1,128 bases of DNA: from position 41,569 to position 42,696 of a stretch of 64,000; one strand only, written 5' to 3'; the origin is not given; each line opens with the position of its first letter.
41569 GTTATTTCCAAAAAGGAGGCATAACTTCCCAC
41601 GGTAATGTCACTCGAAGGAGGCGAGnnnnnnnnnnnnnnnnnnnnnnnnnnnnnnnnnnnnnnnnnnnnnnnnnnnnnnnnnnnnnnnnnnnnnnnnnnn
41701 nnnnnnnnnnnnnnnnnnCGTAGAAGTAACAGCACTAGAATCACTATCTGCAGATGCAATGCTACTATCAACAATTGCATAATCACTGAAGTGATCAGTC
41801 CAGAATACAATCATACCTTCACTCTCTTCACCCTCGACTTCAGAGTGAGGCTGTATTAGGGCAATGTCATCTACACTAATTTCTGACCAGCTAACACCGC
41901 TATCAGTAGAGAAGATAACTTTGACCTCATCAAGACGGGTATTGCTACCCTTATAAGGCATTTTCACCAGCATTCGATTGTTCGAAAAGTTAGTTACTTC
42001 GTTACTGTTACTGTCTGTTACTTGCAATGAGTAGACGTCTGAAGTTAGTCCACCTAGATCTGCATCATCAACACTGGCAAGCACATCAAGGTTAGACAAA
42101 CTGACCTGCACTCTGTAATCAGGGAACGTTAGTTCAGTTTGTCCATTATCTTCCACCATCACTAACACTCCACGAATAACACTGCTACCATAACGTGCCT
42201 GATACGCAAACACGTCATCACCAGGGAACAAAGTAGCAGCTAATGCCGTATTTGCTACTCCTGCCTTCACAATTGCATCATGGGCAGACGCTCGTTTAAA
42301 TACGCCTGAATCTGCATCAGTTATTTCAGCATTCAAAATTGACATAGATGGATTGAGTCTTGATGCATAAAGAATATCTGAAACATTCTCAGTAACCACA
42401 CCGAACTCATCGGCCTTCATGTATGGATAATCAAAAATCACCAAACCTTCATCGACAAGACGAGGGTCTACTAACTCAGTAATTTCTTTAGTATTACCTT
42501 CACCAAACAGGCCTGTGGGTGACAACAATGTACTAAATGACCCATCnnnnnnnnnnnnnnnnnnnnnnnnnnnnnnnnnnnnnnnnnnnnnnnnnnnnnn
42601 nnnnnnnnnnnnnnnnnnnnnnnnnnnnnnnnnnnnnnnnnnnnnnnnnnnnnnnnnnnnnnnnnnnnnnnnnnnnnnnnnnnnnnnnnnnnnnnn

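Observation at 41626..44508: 960-aa multiheme cytochrome carrying a GlyGly-CTERM (rhombosortase-type) sorting signal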

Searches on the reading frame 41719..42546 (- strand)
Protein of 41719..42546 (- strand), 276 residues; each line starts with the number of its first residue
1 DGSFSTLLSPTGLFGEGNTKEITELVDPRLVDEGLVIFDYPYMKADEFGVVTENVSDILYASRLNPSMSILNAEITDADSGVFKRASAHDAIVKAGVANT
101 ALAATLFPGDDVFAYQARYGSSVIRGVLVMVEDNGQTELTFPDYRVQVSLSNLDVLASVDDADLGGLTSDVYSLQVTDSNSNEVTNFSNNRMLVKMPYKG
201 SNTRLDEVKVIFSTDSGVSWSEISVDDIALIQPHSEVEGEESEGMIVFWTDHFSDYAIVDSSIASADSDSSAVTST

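Call 59: predict_structure(alignment_id=A3)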
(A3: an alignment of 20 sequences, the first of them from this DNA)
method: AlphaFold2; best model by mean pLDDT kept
length: 276 residues; sequences in the alignment: 20
mean_pLDDT: 75.6   pTM: 0.70
mean pLDDT of the five models: 75.6, 75.4, 73.2, 73.2, 70.2
residues with pLDDT >= 90: 102; 70-90: 87; 50-70: 37; < 50: 50
segments of 3 or more residues with pLDDT < 50: 1-25, 34-44, 267-276
pLDDT, mean of each block of 10 residues (from residue 1): 32 40 49 47 50 52 54 77 91 81 82 89 91 84 90 89 90 93 82 93 92 92 94 86 90 94 62 35
secondary structure, 60 per line:
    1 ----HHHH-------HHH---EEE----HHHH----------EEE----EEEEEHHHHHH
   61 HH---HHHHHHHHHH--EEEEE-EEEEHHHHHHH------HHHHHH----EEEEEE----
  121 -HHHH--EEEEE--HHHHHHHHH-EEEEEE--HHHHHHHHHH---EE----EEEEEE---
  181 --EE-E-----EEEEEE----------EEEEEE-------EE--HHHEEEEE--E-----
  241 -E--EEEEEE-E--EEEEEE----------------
elements in order: H5-8 E22-24 H29-32 E43-45 E50-54 H55-62 H66-75 E78-82 E84-87 H88-94 H101-106 E111-116 H122-125 E128-132 H135-143 E145-150 H153-162 E172-177 E192-197 E208-213 E228-232 E245-250 E255-260

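Call 62: fold_search(model_id=the predicted structure, library=pdb)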
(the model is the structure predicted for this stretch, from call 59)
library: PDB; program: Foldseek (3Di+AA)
matches with E <= 10: 726; with E <= 0.001: 0
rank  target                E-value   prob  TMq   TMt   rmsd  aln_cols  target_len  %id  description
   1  3ud1_A                3.8e-03  0.99  0.29  0.26   8.0       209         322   13  Crystal structure of ZU5A-ZU5B domains of human erythrocyte ankyrin (released 2012-02-22)
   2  4dlo_A                3.8e-03  0.98  0.30  0.24   6.9       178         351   11  Crystal structure of the GAIN and HormR domains of brain angiogenesis inhibitor 3 (BAI3) (released 2012-02-22)
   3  3g5b                  8.9e-03  1.00  0.30  0.22   4.8       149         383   11  The structure of UNC5b cytoplasmic domain (released 2009-04-07)
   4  4dlo_B                8.9e-03  0.96  0.23  0.20   6.8       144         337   11  Crystal structure of the GAIN and HormR domains of brain angiogenesis inhibitor 3 (BAI3) (released 2012-02-22)
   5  6m3p_E                1.0e-02  0.99  0.25  0.17   7.0       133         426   13  Crystal structure of AnkG/beta2-spectrin complex (released 2020-05-13)
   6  7pmo_G                7.8e-02  0.16  0.19  0.08  14.5       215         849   11  Ruminococcus gnavus ATC29149 endo-beta-1,4-galactosidase (RgGH98) (released 2022-02-02)
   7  7pmo_D                1.5e-01  0.14  0.19  0.08  14.1       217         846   10  Ruminococcus gnavus ATC29149 endo-beta-1,4-galactosidase (RgGH98) (released 2022-02-02)
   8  7q20_A                1.5e-01  0.13  0.19  0.08  16.0       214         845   11  Ruminococcus gnavus ATC29149 endo-beta-1,4-galactosidase (RgGH98) in complex with blood group A trisaccharide (released 2022-02-02)
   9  3vmp                  1.5e-01  0.16  0.20  0.10  13.2       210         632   11  Crystal structure of dextranase from Streptococcus mutans in complex with 4,5-epoxypentyl alpha-D-glucopyranoside (released 2012-02-15)
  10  8co1_A2               1.6e-01  0.54  0.15  0.37   8.6        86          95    9  Type II Secretion System (released 2024-04-10)
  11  7q20_G                1.8e-01  0.13  0.19  0.08  16.0       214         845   11  Ruminococcus gnavus ATC29149 endo-beta-1,4-galactosidase (RgGH98) in complex with blood group A trisaccharide (released 2022-02-02)
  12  7q1w_A                2.0e-01  0.12  0.19  0.08  12.9       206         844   11  Ruminococcus gnavus ATC29149 endo-beta-1,4-galactosidase (RgGH98) E411A in complex with blood group A (BgA II) tetrasa (released 2022-03-16)
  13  4lpl                  2.6e-01  0.20  0.18  0.30  10.9       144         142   11  Structure of CBM32-1 from a family 31 glycoside hydrolase from Clostridium perfringens (released 2014-07-16)
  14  6r31_A                2.6e-01  0.11  0.16  0.23  12.6       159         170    9  Family 11 Carbohydrate-Binding Module from Clostridium thermocellum in complex with beta-1,3-1,4-mixed-linked tetrasac (released 2020-02-05)
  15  6pdx_N                2.9e-01  0.13  0.14  0.17  18.8       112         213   11  Crystal structure of C585 Fab in complex with influenza virus hemagglutinin from A/Switzerland/9715293/2013 (H3N2) (released 2019-12-18)
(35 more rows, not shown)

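Call 72: search_solved_structures(query=A3, max_evalue=10, show_alignments=2)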
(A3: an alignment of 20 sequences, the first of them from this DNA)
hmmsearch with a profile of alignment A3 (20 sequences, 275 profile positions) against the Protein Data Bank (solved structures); distinct sequences matched with E-value up to 10: 0.

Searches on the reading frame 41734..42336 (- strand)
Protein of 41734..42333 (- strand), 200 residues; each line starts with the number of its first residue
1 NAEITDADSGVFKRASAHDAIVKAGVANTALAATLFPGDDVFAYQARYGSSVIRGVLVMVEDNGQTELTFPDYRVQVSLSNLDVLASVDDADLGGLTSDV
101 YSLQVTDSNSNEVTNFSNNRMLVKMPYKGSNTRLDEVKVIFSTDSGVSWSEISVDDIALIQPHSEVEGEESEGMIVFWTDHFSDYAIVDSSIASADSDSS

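Call 73: search_protein_families(library=pfam, proteins=[window:41734-42333:-], max_evalue=10)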
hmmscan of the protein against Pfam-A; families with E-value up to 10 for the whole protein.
seq(200 aa): 0 families

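Call 95: search_protein_representatives(alignment_id=A5)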
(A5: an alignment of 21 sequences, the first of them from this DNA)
Query: 21 sequences, 191 profile positions. Proteins with E-value up to 0.001 (for the whole library): 97; up to 1e-10: 46; up to 1e-30: 11. The best 97 are listed.
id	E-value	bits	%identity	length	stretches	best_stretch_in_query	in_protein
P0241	2.9e-65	235.6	-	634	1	1-190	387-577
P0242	1.4e-61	223.6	-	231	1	1-190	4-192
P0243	2.6e-53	196.6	-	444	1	1-190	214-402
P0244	2.1e-46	174.1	-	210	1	1-174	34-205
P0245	1.1e-44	168.5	-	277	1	1-190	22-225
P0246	2.9e-43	163.8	-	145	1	65-188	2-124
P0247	1.0e-37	145.7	-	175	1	56-190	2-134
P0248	3.0e-37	144.2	-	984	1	2-190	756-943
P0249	4.3e-37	143.7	-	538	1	1-190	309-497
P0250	1.8e-32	128.6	-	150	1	78-189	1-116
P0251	3.1e-31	124.6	-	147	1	81-190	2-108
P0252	1.4e-30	122.5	-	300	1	40-168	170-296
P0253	2.8e-30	121.5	-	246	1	1-188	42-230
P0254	7.1e-30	120.1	-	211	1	1-189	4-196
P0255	6.8e-29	116.9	-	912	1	1-188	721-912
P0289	1.1e-07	47.8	-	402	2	82-189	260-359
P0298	8.3e-06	41.6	-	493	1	88-189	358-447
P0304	3.8e-05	39.5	-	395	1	81-189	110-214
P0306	1.2e-04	37.9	-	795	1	100-190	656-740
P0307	1.2e-04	37.9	-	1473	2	166-189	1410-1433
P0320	5.1e-04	35.8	-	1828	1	94-187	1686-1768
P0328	7.5e-04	35.3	-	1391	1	101-189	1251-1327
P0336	8.7e-04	35.0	-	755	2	81-188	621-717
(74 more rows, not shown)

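Call 97: search_protein_families(library=pfam, proteins=[P0307, P0298, P0320, P0304, P0289, P0328, P0336, P0306], max_evalue=0.001)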
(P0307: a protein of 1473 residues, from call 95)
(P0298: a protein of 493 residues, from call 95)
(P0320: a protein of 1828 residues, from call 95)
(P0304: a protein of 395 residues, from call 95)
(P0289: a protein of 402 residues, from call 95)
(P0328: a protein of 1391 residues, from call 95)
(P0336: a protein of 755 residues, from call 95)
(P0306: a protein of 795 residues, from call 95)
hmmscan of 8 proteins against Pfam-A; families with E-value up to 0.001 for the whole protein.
P0307 (1473 aa): 3 families
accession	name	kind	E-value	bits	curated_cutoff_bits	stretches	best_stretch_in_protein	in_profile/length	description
PF18889.6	Beta_helix_3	-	1.6e-24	85.8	27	4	635-655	1-19/20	Beta helix repeat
PF20623.4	Sgo0707_N2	-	7.9e-09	35.6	27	0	1024-1084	58-114/141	Sgo0707 N2 domain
PF03442.20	CBM_X2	-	1.8e-06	28.4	28.9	0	1175-1192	31-48/83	Carbohydrate binding domain X2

P0298 (493 aa): 0 families

P0320 (1828 aa): 2 families
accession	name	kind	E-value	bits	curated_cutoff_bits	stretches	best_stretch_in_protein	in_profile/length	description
PF00041.27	fn3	-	0.00022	21.8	25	0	774-813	43-81/84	Fibronectin type III domain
PF18981.6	InlK_D3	-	0.00053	20.4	25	0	1421-1468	26-73/75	Internalin K domain (D3/D4)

P0304 (395 aa): 1 family
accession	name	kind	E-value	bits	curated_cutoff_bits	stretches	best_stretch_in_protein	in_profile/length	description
PF00395.25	SLH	-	8.4e-32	109.3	20.8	3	278-321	1-44/44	S-layer homology domain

P0289 (402 aa): 0 families

P0328 (1391 aa): 2 families
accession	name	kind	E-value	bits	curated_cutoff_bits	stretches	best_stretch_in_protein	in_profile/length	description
PF18889.6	Beta_helix_3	-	5e-11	43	27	2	244-265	1-19/20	Beta helix repeat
PF02368.24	Big_2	-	0.0002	21.7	22.8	1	1058-1095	31-68/79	Bacterial Ig-like domain (group 2)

P0336 (755 aa): 0 families

P0306 (795 aa): 3 families
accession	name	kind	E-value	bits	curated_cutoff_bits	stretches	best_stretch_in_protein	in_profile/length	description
PF13306.12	LRR_5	-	4.3e-09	36.8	27.7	1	379-454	15-86/127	BspA type Leucine rich repeat region (6 copies)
PF23952.1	LRR_EndoS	-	2.3e-07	31.5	27.9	0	105-175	36-101/116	Endo-beta-N-acetylglucosaminidase EndoS LRR domain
PF12799.13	LRR_4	-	4e-06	27.4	27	0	241-278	1-40/44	Leucine Rich repeats (2 copies)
